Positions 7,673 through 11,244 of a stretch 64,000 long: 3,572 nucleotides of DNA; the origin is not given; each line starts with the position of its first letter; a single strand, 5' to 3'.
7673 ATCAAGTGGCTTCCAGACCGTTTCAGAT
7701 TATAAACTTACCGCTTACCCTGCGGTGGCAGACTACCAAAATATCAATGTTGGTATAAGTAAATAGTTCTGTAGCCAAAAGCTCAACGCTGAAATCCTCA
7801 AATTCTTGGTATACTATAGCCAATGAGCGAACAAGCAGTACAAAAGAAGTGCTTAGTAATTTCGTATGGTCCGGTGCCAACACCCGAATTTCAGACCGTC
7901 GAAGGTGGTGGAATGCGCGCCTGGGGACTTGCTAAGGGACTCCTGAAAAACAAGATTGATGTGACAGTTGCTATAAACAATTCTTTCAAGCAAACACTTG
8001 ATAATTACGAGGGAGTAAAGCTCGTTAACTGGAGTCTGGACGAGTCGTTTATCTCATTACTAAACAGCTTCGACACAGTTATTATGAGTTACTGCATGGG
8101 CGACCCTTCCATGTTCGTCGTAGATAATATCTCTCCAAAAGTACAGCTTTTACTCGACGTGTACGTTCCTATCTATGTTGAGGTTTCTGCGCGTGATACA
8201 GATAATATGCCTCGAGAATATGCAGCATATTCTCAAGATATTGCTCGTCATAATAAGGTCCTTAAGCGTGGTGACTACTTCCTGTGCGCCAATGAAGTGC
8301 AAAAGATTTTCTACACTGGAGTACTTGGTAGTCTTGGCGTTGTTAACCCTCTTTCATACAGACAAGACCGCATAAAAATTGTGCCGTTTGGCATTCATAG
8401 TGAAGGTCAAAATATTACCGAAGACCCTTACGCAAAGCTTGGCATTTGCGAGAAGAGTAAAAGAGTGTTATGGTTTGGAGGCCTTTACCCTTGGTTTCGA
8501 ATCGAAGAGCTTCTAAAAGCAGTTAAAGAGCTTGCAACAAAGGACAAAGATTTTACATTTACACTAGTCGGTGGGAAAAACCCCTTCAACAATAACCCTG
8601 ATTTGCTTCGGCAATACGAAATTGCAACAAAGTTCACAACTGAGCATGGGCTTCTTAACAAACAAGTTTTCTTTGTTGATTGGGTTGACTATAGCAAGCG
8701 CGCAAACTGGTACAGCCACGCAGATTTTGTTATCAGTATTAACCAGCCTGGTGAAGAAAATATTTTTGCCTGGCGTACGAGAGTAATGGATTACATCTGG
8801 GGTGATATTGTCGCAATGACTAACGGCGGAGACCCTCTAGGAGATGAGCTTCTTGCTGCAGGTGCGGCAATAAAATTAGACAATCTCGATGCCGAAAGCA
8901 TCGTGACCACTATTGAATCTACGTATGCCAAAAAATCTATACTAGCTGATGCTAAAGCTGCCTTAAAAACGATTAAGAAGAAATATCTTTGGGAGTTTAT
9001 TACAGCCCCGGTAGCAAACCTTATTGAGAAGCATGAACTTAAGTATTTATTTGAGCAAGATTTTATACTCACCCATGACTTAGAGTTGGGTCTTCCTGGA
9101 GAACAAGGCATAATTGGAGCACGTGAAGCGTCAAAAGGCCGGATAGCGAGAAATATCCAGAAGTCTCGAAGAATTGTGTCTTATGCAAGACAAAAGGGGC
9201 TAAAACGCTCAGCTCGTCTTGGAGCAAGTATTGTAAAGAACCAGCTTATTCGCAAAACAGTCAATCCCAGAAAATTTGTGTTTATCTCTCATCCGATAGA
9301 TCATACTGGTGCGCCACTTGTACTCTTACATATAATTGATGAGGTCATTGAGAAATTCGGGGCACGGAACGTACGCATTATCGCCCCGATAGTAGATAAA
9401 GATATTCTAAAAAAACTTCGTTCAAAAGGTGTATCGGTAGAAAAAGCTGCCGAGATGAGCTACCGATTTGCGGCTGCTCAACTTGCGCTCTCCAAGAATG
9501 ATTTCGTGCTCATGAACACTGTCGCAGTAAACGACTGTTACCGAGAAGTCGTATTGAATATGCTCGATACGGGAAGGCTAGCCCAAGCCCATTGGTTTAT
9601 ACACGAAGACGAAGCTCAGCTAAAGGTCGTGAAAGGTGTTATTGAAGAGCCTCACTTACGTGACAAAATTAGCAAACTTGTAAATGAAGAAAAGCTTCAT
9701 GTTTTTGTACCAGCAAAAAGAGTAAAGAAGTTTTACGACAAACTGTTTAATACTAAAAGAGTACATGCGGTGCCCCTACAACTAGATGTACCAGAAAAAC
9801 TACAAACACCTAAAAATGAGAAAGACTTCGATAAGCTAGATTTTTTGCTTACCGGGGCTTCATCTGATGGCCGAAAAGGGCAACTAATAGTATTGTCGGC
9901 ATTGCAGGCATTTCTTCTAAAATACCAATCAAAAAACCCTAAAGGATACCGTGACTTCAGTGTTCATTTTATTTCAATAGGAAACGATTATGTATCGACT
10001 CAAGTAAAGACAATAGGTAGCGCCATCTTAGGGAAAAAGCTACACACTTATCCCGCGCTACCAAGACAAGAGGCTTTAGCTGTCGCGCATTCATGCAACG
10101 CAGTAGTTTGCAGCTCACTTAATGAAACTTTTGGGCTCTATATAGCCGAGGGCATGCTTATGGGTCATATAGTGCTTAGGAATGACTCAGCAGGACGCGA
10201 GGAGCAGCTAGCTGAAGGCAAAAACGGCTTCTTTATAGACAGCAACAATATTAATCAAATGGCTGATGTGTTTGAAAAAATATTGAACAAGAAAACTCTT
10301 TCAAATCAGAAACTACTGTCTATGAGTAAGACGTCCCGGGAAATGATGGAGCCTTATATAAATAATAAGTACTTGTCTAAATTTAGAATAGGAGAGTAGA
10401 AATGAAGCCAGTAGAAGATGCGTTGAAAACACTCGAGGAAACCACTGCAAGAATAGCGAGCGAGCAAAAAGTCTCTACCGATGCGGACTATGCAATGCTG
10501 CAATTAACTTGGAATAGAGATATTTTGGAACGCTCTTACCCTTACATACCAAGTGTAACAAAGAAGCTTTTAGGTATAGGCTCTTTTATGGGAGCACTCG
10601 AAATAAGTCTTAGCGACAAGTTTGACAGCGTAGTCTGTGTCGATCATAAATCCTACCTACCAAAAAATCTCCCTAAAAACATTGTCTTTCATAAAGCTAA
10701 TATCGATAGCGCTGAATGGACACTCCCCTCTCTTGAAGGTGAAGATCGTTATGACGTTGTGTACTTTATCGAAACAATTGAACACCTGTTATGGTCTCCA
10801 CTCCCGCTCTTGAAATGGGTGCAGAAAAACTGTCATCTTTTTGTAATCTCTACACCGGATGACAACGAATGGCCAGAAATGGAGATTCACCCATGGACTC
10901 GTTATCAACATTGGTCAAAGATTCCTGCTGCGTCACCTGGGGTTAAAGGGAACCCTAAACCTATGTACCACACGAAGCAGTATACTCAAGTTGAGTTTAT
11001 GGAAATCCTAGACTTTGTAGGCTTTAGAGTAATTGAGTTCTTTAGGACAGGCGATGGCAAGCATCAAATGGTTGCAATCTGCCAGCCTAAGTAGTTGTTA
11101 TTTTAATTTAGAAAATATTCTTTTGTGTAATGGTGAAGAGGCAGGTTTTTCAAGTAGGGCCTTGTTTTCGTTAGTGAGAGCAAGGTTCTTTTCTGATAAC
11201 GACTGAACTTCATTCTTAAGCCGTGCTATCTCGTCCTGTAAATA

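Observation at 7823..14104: ABC-transporter-dependent glycan pathway resembling the E. coli O8/O9a paradigm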

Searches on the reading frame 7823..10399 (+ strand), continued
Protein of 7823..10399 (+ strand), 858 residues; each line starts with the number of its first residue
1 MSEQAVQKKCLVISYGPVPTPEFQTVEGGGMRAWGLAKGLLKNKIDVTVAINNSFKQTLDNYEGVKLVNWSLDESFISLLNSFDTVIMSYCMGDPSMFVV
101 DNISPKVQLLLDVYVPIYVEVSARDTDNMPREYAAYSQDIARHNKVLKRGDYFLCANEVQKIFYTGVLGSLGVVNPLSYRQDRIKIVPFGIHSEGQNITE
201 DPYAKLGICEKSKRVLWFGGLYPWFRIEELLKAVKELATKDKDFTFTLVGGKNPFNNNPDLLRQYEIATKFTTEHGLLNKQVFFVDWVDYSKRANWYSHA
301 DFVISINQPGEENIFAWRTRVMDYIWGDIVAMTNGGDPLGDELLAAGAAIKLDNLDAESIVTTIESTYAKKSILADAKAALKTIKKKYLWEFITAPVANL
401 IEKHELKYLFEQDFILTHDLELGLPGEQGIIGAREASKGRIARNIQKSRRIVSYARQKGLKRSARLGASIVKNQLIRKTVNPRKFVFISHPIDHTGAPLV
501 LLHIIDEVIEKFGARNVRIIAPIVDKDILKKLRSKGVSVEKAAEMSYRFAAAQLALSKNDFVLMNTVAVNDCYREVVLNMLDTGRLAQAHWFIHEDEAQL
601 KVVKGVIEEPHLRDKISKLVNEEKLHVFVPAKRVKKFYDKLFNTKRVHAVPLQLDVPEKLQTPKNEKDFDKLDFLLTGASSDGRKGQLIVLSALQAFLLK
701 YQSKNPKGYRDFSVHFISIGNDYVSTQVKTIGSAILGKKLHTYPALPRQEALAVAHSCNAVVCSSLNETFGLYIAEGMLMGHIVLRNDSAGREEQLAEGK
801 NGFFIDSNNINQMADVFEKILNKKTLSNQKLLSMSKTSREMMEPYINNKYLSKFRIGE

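Call 62: search_protein_families(library=pfam, proteins=[L012:12651-14585:+, L014:12572-13549:+, L014:13537-14553:+, L013:2888-3832:-, L016:12642-13598:-, L049:9000-10001:+, L024:12551-13753:+, L030:13554-14261:-, L019:13485-14186:-], max_evalue=0.01)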
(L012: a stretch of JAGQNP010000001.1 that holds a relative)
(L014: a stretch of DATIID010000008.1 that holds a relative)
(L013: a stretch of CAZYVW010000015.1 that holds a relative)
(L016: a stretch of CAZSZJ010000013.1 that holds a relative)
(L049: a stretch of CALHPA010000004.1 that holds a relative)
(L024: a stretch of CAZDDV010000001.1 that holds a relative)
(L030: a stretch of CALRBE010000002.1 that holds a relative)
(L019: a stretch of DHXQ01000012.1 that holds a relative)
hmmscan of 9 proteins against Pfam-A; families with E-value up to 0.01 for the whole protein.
L012:12651-14585:+ (645 aa): 8 families
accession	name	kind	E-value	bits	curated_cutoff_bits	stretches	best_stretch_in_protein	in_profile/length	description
PF08242.18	Methyltransf_12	-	2.1e-08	35.2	30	1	92-190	1-98/98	Methyltransferase domain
PF08241.18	Methyltransf_11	-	1.2e-05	26.3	21.2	1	92-192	1-95/95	Methyltransferase domain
PF13489.12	Methyltransf_23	-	1.2e-05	25.6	27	1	85-207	20-124/164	Methyltransferase domain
PF13847.12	Methyltransf_31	-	3.7e-05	23.9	27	1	86-196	2-113/145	Methyltransferase domain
PF13649.12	Methyltransf_25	-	9.9e-05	23.4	27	1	91-188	1-97/97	Methyltransferase domain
PF02527.21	GidB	-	0.0056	16.5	27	0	83-159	45-124/184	rRNA small subunit methyltransferase G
PF01135.25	PCMT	-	0.0062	16.8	20.3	0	78-140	64-131/210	Protein-L-isoaspartate(D-aspartate) O-methyltransferase (PCMT)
PF00398.26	RrnaAD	-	0.0067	16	24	0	78-116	21-59/263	Ribosomal RNA adenine dimethylase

L014:12572-13549:+ (326 aa): 11 families
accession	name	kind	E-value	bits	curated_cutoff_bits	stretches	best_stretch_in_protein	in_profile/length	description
PF08242.18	Methyltransf_12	-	3.5e-09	37.7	30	1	95-193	1-98/98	Methyltransferase domain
PF13649.12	Methyltransf_25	-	1.2e-08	35.9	27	1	94-191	1-97/97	Methyltransferase domain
PF08241.18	Methyltransf_11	-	1.5e-08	35.6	21.2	1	95-195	1-95/95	Methyltransferase domain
PF00398.26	RrnaAD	-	3.7e-08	33.2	24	1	88-165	28-109/263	Ribosomal RNA adenine dimethylase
PF13489.12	Methyltransf_23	-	1.3e-07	31.9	27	1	87-250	19-161/164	Methyltransferase domain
PF13847.12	Methyltransf_31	-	2.7e-07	30.8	27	1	90-196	3-110/145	Methyltransferase domain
PF05219.18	DREV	-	2.4e-06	27.3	26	1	85-197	89-188/265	DREV methyltransferase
PF05401.17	NodS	-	3.1e-06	27.6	24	1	92-166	45-119/201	Nodulation protein S (NodS)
PF05175.20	MTS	-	0.00057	20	23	1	90-202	31-145/170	Methyltransferase small domain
PF02527.21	GidB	-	0.0026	17.6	27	1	93-162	51-124/184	rRNA small subunit methyltransferase G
PF05891.18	Methyltransf_PK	-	0.0043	17.1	27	0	90-195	55-159/218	AdoMet dependent proline di-methyltransferase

L014:13537-14553:+ (339 aa): 0 families

L013:2888-3832:- (315 aa): 7 families
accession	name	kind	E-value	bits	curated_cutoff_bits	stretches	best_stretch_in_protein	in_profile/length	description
PF13489.12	Methyltransf_23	-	7.7e-21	74.9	27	1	27-182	17-163/164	Methyltransferase domain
PF08242.18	Methyltransf_12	-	2.9e-12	47.6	30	1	37-126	1-97/98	Methyltransferase domain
PF07021.18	MetW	-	4e-12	46.6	21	1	28-182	9-164/193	Methionine biosynthesis protein MetW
PF13847.12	Methyltransf_31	-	3.3e-09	37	27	1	31-133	2-113/145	Methyltransferase domain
PF08241.18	Methyltransf_11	-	9.1e-09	36.3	21.2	1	37-128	1-94/95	Methyltransferase domain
PF13649.12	Methyltransf_25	-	1.3e-06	29.5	27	1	37-125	2-97/97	Methyltransferase domain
PF25051.1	WHD_MCM8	-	0.0011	19.4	26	0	259-293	38-72/80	MCM8 winged helix domain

L016:12642-13598:- (319 aa): 20 families
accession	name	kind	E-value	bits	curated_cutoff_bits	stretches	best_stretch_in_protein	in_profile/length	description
PF08241.18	Methyltransf_11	-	6.4e-25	88.1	21.2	1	48-141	1-95/95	Methyltransferase domain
PF13847.12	Methyltransf_31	-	1.3e-22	80.4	27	1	43-158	3-120/145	Methyltransferase domain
PF13649.12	Methyltransf_25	-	2.3e-20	73.5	27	1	47-137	1-97/97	Methyltransferase domain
PF13489.12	Methyltransf_23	-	2.7e-14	53.7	27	1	37-166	16-151/164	Methyltransferase domain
PF08242.18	Methyltransf_12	-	8e-12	46.2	30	1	48-139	1-98/98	Methyltransferase domain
PF01209.24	Ubie_methyltran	-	9.8e-11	41.9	20.1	1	41-141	45-151/233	ubiE/COQ5 methyltransferase family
PF02353.26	CMAS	-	2.3e-09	37.4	27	1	40-153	59-176/273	Mycolic acid cyclopropane synthetase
PF06325.19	PrmA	-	1.3e-07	31.8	22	1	43-142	161-259/296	Ribosomal protein L11 methyltransferase (PrmA)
PF05175.20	MTS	-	3.3e-06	27.3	23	1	43-149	31-146/170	Methyltransferase small domain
PF05148.21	Methyltransf_8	-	8.1e-06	26.3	27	1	87-142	103-157/219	Hypothetical methyltransferase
PF02475.24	TRM5-TYW2_MTfase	-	2.5e-05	24.7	28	1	37-139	30-133/164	TRM5/TYW2 methyltransferase domain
PF09445.16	Methyltransf_15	-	0.00023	21.2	22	1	45-177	2-115/165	RNA cap guanine-N2 methyltransferase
PF01135.25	PCMT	-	0.00032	21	20.3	1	40-99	70-135/210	Protein-L-isoaspartate(D-aspartate) O-methyltransferase (PCMT)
PF01564.23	Spermine_synth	-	0.00035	20.6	22.9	1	66-187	43-174/186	Spermine/spermidine synthase domain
PF08003.17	Methyltransf_9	-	0.00047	19.7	23.8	1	42-143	114-219/315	Protein of unknown function (DUF1698)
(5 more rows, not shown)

L049:9000-10001:+ (334 aa): 3 families
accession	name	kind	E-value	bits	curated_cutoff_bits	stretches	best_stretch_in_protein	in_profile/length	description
PF00535.33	Glycos_transf_2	-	1.6e-27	96.9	23.3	1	7-138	1-130/168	Glycosyl transferase family 2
PF10111.15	Glyco_tranf_2_2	-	2.1e-10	41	27.3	1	8-125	3-119/276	Glycosyltransferase like family 2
PF13641.12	Glyco_tranf_2_3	-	0.00019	22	27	1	6-115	3-113/230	Glycosyltransferase like family 2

L024:12551-13753:+ (401 aa): 6 families
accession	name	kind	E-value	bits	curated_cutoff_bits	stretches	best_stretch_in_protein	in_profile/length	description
PF08241.18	Methyltransf_11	-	2.3e-13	51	21.2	1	124-171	47-94/95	Methyltransferase domain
PF13847.12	Methyltransf_31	-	1.2e-07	32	27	1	125-174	60-111/145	Methyltransferase domain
PF13649.12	Methyltransf_25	-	1.2e-06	29.5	27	1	124-168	51-97/97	Methyltransferase domain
PF01209.24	Ubie_methyltran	-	9.7e-06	25.5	20.1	1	124-171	103-150/233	ubiE/COQ5 methyltransferase family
PF13489.12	Methyltransf_23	-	1.6e-05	25.1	27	1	128-170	72-114/164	Methyltransferase domain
PF08242.18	Methyltransf_12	-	0.00022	22.3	30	1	115-170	44-98/98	Methyltransferase domain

L030:13554-14261:- (236 aa): 6 families
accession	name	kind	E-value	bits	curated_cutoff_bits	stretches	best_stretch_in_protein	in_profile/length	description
PF08241.18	Methyltransf_11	-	1.7e-11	45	21.2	1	115-164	44-93/95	Methyltransferase domain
PF13847.12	Methyltransf_31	-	5.9e-07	29.7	27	1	121-170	62-113/145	Methyltransferase domain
PF13649.12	Methyltransf_25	-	7.9e-07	30.1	27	1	117-162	50-97/97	Methyltransferase domain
PF13489.12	Methyltransf_23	-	1.2e-06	28.8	27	1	124-209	74-154/164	Methyltransferase domain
PF08242.18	Methyltransf_12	-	5e-06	27.6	30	1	119-163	52-97/98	Methyltransferase domain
PF01209.24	Ubie_methyltran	-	5e-05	23.2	20.1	1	117-163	102-148/233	ubiE/COQ5 methyltransferase family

L019:13485-14186:- (234 aa): 2 families
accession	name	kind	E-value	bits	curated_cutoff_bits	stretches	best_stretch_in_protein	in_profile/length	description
PF00132.30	Hexapep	-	1e-12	47.6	27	1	139-173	1-35/36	Bacterial transferase hexapeptide (six repeats)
PF14602.12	Hexapep_2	-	2.1e-06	27.8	27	1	140-172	2-32/34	Hexapeptide repeat of succinyl-transferase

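Call 82: predict_structure(alignment_id=A2)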
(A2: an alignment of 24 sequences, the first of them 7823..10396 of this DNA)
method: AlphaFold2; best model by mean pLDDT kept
length: 858 residues; sequences in the alignment: 24
mean_pLDDT: 81.2   pTM: 0.50
mean pLDDT of the five models: 81.2, 80.5, 79.3, 79.3, 77.7
residues with pLDDT >= 90: 381; 70-90: 299; 50-70: 103; < 50: 75
segments of 3 or more residues with pLDDT < 50: 1-4, 115-126, 220-224, 420-467
pLDDT, mean of each block of 10 residues (from residue 1): 67 88 70 91 95 90 93 92 92 80 92 57 45 64 79 84 65 54 85 83 91 80 64 93 88 60 82 93 83 85 74 63 82 84 92 89 93 93 91 94 90 68 33 30 40 35 45 54 86 78 92 89 81 87 73 87 90 92 94 87 79 95 95 94 94 89 95 83 77 92 92 89 73 87 84 94 78 91 92 93 91 95 95 97 88 76
secondary structure, 60 per line:
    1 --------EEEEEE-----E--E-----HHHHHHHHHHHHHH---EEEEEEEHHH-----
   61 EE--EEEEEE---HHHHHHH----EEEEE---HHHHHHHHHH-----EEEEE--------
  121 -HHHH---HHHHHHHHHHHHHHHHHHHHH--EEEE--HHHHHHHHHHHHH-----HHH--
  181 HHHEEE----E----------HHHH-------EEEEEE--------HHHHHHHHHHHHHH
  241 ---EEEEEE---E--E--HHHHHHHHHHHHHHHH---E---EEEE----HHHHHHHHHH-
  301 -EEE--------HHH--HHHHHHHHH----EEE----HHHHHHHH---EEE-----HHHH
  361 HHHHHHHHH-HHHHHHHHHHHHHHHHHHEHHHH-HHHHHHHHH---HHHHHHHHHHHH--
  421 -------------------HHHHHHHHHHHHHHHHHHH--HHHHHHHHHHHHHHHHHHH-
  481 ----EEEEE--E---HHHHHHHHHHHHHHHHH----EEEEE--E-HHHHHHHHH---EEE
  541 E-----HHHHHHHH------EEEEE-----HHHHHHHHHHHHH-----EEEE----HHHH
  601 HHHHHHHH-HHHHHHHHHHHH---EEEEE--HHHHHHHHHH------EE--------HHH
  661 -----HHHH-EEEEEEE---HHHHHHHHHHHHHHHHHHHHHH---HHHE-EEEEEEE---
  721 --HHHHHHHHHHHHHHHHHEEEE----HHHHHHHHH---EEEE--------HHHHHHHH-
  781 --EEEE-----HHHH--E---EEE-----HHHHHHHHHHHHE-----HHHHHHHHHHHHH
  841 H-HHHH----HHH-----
elements in order (helices of 4 or more, strands of 3 or more residues): E9-14 H29-42 E46-52 E65-70 H74-80 E85-89 H93-102 E108-112 H122-125 H129-149 E152-155 H158-170 E184-186 H202-205 E213-218 H227-240 E244-249 H259-274 E282-285 H290-299 E302-304 H318-326 E331-333 H338-345 E349-351 H357-369 H371-388 H390-393 H395-403 H407-418 H440-458 H461-479 E485-489 H496-512 E517-521 H526-534 E538-541 H547-554 E561-565 H571-583 E589-592 H597-608 H610-621 E625-629 H632-641 H666-669 E671-677 H681-702 E711-717 H723-739 E740-743 H748-756 E760-763 H772-779 E783-786 H792-795 E802-804 H810-821 H828-841 H843-846

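Call 84: fold_search(model_id=the predicted structure, library=pdb)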
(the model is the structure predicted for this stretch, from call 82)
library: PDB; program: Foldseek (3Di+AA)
matches with E <= 10: 1321; with E <= 0.001: 380
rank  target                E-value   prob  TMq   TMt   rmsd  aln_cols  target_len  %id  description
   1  3c4q_B                1.0e-11  1.00  0.34  0.67   5.8       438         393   15  Structure of the retaining glycosyltransferase MshA : The first step in mycothiol biosynthesis. Organism : Corynebacte (released 2008-04-01)
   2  3c48_A                3.5e-11  1.00  0.26  0.49   9.5       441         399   14  Structure of the retaining glycosyltransferase MshA: The first step in mycothiol biosynthesis. Organism: Corynebacteri (released 2008-03-25)
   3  3c48_B                5.5e-11  1.00  0.25  0.47  10.0       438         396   14  Structure of the retaining glycosyltransferase MshA: The first step in mycothiol biosynthesis. Organism: Corynebacteri (released 2008-03-25)
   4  3c4q_A                7.3e-11  1.00  0.32  0.64   5.1       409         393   16  Structure of the retaining glycosyltransferase MshA : The first step in mycothiol biosynthesis. Organism : Corynebacte (released 2008-04-01)
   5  8qoy                  9.7e-11  1.00  0.28  0.24  21.6       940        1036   11  Capsular polysaccharide synthesis multienzyme of Actinobacillus Pleuropneumoniae serotype 3 (released 2024-07-03)
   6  6tvp_A                1.1e-10  1.00  0.35  0.71   5.1       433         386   12  Structure of Mycobacterium smegmatis alpha-maltose-1-phosphate synthase GlgM (released 2020-04-22)
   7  6tvp_B                1.2e-10  1.00  0.34  0.69   5.4       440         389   13  Structure of Mycobacterium smegmatis alpha-maltose-1-phosphate synthase GlgM (released 2020-04-22)
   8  6zn1                  3.4e-10  1.00  0.28  0.55  13.6       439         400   14  Trehalose transferase bound to alpha-D-glucopyranosyl-beta-galactopyranose from Thermoproteus uzoniensis (released 2021-01-20)
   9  6kih_A                3.9e-10  1.00  0.34  0.65   5.9       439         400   13  Sucrose-phosphate synthase (tll1590) from Thermosynechococcus elongatus (released 2020-05-27)
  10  7mi0                  4.1e-10  1.00  0.32  0.66   5.4       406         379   14  Crystal Structure of Glycosyltransferase from Rickettsia africae ESF-5 (released 2021-04-28)
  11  6zjh_AAA              5.7e-10  1.00  0.29  0.56  14.0       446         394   14  Trehalose transferase from Thermoproteus uzoniensis soaked with trehalose (released 2020-11-25)
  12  7qsg_A                6.9e-10  1.00  0.33  0.70   5.0       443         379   14  Methylmannose polysaccharide mannosyltransferase from M. hassiacum (released 2023-01-25)
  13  2r60                  1.0e-09  1.00  0.35  0.60   6.5       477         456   12  Structure of apo Sucrose Phosphate Synthase (SPS) of Halothermothrix orenii (released 2008-06-10)
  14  4xso_A                1.1e-09  1.00  0.32  0.69   4.7       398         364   14  Crystal structure of apo-form Alr3699/HepE from Anabaena sp. strain PCC 7120 (released 2016-01-13)
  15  6kih_B                1.2e-09  1.00  0.33  0.63   6.2       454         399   13  Sucrose-phosphate synthase (tll1590) from Thermosynechococcus elongatus (released 2020-05-27)
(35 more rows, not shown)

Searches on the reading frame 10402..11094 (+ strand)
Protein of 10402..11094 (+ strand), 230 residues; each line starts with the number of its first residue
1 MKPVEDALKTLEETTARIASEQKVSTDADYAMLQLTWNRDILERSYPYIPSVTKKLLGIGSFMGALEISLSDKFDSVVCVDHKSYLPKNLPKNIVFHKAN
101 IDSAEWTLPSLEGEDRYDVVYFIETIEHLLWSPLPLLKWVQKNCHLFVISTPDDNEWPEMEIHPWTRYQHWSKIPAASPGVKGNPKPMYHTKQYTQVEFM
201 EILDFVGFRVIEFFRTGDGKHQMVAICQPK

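Call 3: search_protein_families(library=pfam, proteins=[window:10402-11094:+], max_evalue=0.01)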
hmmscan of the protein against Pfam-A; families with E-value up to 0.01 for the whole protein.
window:10402-11094:+ (230 aa): 1 family
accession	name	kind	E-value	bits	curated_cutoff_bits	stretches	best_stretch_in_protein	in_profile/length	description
PF13489.12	Methyltransf_23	-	3.3e-06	27.4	27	1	43-169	14-135/164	Methyltransferase domain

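Call 5: search_protein_families(library=ncbifam, proteins=[window:10402-11094:+], max_evalue=0.01)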
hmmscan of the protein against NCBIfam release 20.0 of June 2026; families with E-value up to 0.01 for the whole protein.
window:10402-11094:+ (230 aa): 0 families

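Call 90: search_solved_structures(query=window:10402-11091:+, max_evalue=1)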
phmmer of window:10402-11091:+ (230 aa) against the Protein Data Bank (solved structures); distinct sequences matched with E-value up to 1: 3.
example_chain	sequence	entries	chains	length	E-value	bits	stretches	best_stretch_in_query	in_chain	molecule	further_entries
3aw8_A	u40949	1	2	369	0.38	13.3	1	159-218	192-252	Phosphoribosylaminoimidazole carboxylase, ATPase subunit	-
8wgh_1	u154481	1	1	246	0.62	12.6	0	160-203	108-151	Chlorophyll a-b binding protein 1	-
9grx_z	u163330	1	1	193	0.73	12.4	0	160-203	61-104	Chlorophyll a-b binding protein, chloroplastic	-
